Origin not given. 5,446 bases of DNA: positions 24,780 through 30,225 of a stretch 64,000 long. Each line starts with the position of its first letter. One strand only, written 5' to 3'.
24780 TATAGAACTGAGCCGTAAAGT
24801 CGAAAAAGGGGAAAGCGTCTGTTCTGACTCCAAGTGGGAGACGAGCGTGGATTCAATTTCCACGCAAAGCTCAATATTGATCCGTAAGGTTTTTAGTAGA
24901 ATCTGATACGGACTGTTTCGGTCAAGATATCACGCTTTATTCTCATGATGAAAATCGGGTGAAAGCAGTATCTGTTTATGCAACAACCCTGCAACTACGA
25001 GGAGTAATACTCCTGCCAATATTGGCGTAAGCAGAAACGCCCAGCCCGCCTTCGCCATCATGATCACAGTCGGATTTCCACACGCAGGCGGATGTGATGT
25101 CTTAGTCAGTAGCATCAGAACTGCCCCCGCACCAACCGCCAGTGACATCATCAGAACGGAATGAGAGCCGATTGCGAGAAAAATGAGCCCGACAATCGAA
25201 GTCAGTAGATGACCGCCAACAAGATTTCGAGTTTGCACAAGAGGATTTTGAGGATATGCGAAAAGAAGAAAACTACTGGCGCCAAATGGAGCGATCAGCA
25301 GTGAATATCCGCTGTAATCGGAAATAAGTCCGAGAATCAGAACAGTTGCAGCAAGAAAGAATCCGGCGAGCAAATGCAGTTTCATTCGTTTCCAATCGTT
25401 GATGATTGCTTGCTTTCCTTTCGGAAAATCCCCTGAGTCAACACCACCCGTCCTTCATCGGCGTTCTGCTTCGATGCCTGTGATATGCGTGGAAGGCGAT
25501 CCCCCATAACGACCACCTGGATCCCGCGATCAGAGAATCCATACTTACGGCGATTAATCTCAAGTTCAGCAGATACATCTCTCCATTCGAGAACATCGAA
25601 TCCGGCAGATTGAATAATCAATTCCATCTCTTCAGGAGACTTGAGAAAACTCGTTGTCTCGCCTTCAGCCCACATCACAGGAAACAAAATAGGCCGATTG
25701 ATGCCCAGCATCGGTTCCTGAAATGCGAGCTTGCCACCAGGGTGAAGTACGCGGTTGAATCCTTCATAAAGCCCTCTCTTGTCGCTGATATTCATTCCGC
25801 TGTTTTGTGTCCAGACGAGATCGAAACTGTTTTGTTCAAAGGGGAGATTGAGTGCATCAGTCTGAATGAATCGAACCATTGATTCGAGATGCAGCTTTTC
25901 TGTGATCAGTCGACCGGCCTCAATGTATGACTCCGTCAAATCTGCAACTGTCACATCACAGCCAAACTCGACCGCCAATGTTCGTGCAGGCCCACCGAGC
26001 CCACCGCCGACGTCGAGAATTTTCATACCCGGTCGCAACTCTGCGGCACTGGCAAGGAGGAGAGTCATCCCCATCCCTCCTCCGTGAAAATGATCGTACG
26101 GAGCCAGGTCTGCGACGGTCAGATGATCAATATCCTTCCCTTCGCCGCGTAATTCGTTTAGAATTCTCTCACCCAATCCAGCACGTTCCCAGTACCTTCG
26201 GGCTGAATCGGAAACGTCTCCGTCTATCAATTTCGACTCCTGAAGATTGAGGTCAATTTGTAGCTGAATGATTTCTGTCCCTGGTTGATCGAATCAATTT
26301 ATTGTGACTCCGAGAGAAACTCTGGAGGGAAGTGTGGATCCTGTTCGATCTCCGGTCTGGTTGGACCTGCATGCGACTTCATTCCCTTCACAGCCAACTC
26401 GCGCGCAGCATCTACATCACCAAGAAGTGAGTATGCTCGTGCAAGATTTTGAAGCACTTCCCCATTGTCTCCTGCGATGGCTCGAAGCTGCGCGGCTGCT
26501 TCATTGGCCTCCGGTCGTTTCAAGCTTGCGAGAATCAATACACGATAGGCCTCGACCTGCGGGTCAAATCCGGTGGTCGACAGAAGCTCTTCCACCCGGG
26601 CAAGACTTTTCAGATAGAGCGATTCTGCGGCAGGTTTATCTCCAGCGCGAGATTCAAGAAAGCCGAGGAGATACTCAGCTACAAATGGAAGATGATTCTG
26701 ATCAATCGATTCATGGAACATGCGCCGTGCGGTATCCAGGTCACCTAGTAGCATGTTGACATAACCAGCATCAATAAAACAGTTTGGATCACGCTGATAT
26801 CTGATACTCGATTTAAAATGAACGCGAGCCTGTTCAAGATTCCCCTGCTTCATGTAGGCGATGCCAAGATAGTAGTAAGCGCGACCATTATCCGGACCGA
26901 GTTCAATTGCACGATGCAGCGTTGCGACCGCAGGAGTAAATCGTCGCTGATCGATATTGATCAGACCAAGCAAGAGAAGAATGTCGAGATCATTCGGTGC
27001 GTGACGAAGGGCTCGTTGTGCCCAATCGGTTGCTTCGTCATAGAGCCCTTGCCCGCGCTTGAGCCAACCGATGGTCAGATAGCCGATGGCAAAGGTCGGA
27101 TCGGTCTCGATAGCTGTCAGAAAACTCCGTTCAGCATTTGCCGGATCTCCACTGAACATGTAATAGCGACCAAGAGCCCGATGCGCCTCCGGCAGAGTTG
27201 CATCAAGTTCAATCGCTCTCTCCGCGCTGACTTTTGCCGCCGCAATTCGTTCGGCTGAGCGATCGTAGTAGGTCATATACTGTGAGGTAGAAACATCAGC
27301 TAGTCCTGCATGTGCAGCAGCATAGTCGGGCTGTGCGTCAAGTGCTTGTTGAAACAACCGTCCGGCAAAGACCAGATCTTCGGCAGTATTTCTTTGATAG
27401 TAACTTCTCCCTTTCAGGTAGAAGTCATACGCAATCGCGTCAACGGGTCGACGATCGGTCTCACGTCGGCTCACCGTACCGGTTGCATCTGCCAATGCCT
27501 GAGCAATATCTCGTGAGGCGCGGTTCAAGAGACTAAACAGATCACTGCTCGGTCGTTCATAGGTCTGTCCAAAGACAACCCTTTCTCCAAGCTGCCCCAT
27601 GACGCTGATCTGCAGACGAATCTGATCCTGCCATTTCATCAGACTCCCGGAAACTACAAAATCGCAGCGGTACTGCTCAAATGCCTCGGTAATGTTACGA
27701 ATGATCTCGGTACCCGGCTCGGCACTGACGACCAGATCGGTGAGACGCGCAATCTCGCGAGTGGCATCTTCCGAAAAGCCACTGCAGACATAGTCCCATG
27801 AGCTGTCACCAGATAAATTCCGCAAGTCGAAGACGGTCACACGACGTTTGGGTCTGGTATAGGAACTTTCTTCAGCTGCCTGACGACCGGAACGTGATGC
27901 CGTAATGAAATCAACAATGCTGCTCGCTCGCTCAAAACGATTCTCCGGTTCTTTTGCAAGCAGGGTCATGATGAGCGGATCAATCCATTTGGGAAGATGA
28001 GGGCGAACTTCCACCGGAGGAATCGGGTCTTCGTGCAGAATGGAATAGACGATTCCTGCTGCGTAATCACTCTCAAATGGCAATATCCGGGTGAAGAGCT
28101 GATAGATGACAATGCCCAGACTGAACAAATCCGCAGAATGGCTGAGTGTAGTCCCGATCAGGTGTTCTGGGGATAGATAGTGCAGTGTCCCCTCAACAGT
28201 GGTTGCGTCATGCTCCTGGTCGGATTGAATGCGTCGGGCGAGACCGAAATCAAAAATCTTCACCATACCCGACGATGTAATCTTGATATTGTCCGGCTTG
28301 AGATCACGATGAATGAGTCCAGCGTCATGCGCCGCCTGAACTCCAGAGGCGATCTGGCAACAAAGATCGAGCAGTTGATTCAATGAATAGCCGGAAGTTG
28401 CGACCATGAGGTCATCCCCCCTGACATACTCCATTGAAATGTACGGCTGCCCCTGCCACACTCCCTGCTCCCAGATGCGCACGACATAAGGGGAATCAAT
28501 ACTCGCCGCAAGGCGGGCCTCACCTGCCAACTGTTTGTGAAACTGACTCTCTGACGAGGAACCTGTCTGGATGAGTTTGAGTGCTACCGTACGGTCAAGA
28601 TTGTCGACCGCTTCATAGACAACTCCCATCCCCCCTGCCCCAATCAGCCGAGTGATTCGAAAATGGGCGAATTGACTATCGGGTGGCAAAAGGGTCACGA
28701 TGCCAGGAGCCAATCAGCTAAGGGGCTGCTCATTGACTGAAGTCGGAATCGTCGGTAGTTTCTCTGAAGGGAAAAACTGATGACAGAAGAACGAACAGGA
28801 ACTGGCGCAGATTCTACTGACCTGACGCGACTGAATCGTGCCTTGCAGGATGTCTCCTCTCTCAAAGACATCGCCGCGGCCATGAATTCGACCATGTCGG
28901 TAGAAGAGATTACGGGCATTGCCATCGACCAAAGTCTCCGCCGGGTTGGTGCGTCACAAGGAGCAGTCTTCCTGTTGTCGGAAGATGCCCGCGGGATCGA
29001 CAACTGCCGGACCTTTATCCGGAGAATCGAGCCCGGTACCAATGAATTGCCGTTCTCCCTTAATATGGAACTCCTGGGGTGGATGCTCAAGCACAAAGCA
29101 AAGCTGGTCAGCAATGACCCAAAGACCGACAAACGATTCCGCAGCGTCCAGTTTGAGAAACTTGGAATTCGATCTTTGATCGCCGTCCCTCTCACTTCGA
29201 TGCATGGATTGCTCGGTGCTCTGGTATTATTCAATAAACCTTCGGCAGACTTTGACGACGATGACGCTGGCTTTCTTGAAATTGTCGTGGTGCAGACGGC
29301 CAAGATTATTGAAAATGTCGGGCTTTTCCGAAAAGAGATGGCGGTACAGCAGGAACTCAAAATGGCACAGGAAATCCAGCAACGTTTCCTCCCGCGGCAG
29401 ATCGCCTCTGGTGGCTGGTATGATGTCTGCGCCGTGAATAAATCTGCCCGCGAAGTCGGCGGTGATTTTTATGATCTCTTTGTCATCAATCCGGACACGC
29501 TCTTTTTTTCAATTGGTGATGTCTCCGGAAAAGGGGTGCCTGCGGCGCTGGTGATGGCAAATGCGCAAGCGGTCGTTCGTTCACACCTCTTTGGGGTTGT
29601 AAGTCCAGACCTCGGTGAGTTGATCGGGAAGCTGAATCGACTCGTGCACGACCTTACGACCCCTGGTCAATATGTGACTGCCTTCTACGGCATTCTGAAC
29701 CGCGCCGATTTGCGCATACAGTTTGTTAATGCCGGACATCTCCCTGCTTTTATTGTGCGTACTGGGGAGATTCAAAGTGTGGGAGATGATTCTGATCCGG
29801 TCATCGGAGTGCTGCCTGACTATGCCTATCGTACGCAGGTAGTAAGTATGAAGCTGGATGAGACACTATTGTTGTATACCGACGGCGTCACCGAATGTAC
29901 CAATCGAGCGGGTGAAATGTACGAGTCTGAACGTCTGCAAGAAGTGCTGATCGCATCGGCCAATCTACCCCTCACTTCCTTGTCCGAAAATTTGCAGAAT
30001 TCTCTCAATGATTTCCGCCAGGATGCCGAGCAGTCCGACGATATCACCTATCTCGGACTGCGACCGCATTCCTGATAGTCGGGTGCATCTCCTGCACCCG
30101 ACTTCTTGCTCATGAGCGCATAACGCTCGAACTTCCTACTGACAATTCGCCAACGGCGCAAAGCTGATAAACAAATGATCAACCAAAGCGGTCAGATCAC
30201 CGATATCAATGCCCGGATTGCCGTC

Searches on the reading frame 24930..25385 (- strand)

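Call 11: search_protein_families(library=pfam, proteins=[window:24930-25385:-], max_evalue=0.00001)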
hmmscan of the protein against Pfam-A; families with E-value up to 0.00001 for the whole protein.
window:24930-25385:- (151 aa): 1 family
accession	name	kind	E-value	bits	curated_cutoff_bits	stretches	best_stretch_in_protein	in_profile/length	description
PF04982.19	TM_HPP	-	2.6e-32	112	27.2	1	5-139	10-150/157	HPP, transmembrane region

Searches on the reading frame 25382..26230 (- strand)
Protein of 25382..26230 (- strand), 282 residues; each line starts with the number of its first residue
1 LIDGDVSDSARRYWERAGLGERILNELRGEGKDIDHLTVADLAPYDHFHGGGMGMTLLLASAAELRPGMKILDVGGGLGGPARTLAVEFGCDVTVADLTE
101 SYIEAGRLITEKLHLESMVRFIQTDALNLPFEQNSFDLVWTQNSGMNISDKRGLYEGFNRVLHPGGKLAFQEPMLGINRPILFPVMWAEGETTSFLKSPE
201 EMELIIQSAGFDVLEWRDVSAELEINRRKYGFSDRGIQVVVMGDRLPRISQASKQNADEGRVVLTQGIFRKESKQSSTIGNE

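Call 11: search_protein_families(library=pfam, proteins=[window:25382-26230:-], max_evalue=0.00001)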
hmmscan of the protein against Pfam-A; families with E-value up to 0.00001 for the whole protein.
window:25382-26230:- (282 aa): 6 families
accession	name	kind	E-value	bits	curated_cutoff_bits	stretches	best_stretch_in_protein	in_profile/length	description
PF08241.18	Methyltransf_11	-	1.7e-16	61.1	21.2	1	72-170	1-95/95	Methyltransferase domain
PF13649.12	Methyltransf_25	-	9.8e-16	58.7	27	1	71-166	1-97/97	Methyltransferase domain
PF13847.12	Methyltransf_31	-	5.1e-14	52.6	27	1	66-174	2-113/145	Methyltransferase domain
PF01209.24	Ubie_methyltran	-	2.9e-11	43.6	20.1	1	65-170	45-151/233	ubiE/COQ5 methyltransferase family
PF08242.18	Methyltransf_12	-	3.1e-09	37.9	30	1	72-168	1-98/98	Methyltransferase domain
PF13489.12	Methyltransf_23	-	3.5e-08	33.8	27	1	60-215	15-163/164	Methyltransferase domain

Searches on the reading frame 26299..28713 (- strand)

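Call 11: search_protein_families(library=pfam, proteins=[window:26299-28713:-], max_evalue=0.00001)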
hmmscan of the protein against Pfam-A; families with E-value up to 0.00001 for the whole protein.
window:26299-28713:- (804 aa): 16 families
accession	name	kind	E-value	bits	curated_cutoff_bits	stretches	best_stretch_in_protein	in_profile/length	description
PF00069.31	Pkinase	-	3.8e-46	158.1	31.7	1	19-261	2-253/263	Protein kinase domain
PF07714.23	PK_Tyr_Ser-Thr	-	1.8e-28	100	23.1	1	20-259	3-248/258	Protein tyrosine and serine/threonine kinase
PF07719.23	TPR_2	-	1.1e-23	81.8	27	0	611-640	2-31/34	Tetratricopeptide repeat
PF13431.12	TPR_17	-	3.7e-23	80.3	24.4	0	601-630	4-33/34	Tetratricopeptide repeat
PF00515.34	TPR_1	-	4.4e-22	77.4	27.8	0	611-639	2-30/34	Tetratricopeptide repeat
PF14559.12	TPR_19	-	8.7e-21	74.5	25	1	587-642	2-57/68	Tetratricopeptide repeat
PF13181.12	TPR_8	-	1.3e-16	59.7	25.7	0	611-642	2-33/34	Tetratricopeptide repeat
PF13432.12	TPR_16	-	1.4e-15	57.8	32.7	1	581-633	2-54/65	Tetratricopeptide repeat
PF13428.12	TPR_14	-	4.8e-15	55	23.5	0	545-583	4-42/44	Tetratricopeptide repeat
PF13414.12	TPR_11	-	1.5e-14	53.9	26.8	1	592-624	10-42/42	TPR repeat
PF13424.12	TPR_12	-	1.2e-13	51.5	30.1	0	578-640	5-75/77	Tetratricopeptide repeat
PF13374.12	TPR_10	-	1.9e-12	47.2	27.5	0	754-778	5-29/42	Tetratricopeptide repeat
PF07721.20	TPR_4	-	2.2e-08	34.4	27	0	756-774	6-24/26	Tetratricopeptide repeat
PF23914.1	TPR_CcmH_CycH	-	3.4e-08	33.9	42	0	514-609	56-154/158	Cytochrome c-type biogenesis protein H TPR domain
PF13176.12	TPR_7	-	4.3e-08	33.1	27.9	0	510-540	1-33/36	Tetratricopeptide repeat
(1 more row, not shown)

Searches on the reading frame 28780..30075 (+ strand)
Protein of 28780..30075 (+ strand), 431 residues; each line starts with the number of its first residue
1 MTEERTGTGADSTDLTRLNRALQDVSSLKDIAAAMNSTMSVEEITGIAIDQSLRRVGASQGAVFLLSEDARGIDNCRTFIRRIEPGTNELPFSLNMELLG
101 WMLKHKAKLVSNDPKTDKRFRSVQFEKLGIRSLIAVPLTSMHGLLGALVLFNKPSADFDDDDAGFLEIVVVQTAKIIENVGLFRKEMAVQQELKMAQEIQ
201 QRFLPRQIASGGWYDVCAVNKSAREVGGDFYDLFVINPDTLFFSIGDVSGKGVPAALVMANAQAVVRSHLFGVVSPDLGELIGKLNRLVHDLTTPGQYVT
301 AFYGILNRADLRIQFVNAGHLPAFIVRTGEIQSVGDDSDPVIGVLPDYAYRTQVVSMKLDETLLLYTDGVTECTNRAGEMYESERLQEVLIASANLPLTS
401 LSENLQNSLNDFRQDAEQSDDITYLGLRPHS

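Call 12: search_protein_families(library=pfam, proteins=[window:28780-30075:+], max_evalue=0.00001)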
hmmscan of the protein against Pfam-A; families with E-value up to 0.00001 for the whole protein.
window:28780-30075:+ (431 aa): 4 families
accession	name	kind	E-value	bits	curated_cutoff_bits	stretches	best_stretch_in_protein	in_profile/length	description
PF07228.17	SpoIIE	-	6.9e-45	153.8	25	1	238-428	2-190/192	Stage II sporulation protein E (SpoIIE)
PF13185.12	GAF_2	-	6.1e-15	56.1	28.6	1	39-178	2-136/136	GAF domain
PF01590.32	GAF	-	7.9e-10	39.8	22.4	1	51-175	12-131/133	GAF domain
PF13492.12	GAF_3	-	1.6e-07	32.2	27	1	40-179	1-129/129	GAF domain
